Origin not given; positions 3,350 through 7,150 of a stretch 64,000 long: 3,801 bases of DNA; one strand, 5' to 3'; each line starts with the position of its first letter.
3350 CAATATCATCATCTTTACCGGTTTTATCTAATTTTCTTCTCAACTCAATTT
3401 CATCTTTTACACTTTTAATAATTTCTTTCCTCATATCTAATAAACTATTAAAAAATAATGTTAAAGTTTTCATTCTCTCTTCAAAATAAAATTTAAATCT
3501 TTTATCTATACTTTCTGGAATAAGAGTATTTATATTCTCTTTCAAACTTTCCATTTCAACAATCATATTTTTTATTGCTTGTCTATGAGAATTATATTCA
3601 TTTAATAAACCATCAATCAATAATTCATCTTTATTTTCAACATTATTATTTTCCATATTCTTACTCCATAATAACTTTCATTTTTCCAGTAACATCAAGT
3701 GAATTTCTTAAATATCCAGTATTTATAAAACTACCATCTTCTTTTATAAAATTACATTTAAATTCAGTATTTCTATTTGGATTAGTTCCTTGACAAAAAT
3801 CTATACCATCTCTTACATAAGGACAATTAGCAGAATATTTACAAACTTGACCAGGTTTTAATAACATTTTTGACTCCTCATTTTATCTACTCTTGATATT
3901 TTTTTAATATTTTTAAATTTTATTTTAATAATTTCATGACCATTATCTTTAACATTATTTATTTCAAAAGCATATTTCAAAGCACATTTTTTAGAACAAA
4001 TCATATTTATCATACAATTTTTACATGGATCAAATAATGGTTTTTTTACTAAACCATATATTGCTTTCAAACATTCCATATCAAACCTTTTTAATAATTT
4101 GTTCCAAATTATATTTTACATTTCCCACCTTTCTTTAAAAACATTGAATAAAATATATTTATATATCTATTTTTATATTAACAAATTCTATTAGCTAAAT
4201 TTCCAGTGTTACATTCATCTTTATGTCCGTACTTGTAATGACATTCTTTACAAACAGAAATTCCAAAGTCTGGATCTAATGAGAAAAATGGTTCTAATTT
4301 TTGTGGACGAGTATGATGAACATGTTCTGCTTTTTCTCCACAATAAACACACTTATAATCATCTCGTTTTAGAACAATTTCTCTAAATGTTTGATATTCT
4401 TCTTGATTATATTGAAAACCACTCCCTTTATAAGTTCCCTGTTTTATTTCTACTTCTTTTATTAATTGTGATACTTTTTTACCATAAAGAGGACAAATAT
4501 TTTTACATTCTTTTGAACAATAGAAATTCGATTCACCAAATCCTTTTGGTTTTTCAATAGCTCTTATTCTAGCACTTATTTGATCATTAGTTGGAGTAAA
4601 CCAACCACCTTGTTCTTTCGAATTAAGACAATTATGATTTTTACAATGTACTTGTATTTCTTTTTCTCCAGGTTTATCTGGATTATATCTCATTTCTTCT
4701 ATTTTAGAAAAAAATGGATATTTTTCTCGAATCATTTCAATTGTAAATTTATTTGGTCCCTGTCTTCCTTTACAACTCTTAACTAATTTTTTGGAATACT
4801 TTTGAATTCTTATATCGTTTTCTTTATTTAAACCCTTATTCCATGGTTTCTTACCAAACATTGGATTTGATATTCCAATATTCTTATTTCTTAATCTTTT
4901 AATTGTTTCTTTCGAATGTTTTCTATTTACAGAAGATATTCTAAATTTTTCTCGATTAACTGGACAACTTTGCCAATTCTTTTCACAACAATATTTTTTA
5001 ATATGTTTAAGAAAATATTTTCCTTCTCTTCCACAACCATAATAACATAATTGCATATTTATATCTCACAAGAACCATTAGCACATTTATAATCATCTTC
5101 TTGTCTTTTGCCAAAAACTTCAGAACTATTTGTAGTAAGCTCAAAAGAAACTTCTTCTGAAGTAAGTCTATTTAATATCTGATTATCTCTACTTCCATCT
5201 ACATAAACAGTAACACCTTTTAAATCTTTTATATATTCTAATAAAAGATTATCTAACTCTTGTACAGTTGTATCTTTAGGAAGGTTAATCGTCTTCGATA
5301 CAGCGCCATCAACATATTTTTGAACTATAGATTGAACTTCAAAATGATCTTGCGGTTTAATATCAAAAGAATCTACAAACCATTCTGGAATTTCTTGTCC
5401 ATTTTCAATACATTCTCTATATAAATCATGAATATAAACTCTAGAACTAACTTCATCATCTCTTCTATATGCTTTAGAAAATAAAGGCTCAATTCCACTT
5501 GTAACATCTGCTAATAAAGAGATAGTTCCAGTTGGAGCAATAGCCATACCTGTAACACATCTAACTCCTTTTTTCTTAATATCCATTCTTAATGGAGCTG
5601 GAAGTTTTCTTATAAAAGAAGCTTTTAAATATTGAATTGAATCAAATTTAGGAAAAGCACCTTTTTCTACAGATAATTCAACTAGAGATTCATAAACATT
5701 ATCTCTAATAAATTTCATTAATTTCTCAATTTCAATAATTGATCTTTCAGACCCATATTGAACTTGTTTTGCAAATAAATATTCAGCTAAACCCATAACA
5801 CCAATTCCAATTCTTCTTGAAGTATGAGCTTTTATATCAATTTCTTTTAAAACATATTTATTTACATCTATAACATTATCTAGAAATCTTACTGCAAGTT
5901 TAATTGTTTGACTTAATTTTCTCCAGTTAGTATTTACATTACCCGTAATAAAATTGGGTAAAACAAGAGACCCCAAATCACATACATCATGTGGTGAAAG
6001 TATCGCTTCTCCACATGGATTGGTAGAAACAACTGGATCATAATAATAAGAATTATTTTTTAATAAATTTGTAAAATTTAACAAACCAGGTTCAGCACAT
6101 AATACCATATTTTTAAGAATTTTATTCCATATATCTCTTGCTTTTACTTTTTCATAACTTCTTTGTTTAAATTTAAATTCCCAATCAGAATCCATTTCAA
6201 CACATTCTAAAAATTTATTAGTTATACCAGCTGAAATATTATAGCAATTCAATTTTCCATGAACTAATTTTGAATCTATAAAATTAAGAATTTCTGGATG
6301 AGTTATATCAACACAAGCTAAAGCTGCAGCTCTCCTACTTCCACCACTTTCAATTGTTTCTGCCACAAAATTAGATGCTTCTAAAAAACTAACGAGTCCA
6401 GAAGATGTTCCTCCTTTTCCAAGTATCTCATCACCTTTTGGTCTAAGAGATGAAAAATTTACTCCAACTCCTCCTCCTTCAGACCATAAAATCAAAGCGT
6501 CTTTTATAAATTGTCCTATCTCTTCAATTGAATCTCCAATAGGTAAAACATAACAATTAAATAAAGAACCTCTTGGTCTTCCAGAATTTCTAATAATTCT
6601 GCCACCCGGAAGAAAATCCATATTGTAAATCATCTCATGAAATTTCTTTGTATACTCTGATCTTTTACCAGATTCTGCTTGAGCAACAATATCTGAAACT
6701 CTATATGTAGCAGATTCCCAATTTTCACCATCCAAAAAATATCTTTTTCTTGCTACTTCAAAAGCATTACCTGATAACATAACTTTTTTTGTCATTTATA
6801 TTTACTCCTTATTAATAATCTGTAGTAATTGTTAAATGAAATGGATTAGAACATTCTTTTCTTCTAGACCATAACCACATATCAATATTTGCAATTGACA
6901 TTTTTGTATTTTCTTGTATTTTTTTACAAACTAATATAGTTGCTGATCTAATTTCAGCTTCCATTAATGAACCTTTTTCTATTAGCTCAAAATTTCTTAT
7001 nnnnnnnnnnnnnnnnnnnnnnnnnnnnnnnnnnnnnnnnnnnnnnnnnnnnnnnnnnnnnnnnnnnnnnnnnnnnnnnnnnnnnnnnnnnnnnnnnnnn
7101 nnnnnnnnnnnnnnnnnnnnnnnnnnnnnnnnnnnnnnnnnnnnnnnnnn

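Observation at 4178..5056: HNH homing endonuclease inserted directly after the RNR gene, with a second inverted copy 24 kb away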

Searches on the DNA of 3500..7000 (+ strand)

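Call 6: search_dna_similar(query=window:3500-7000:+, collection=phages, mode=distant, max_rows=20)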
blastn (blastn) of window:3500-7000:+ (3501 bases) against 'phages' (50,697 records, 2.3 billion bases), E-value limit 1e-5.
No match.
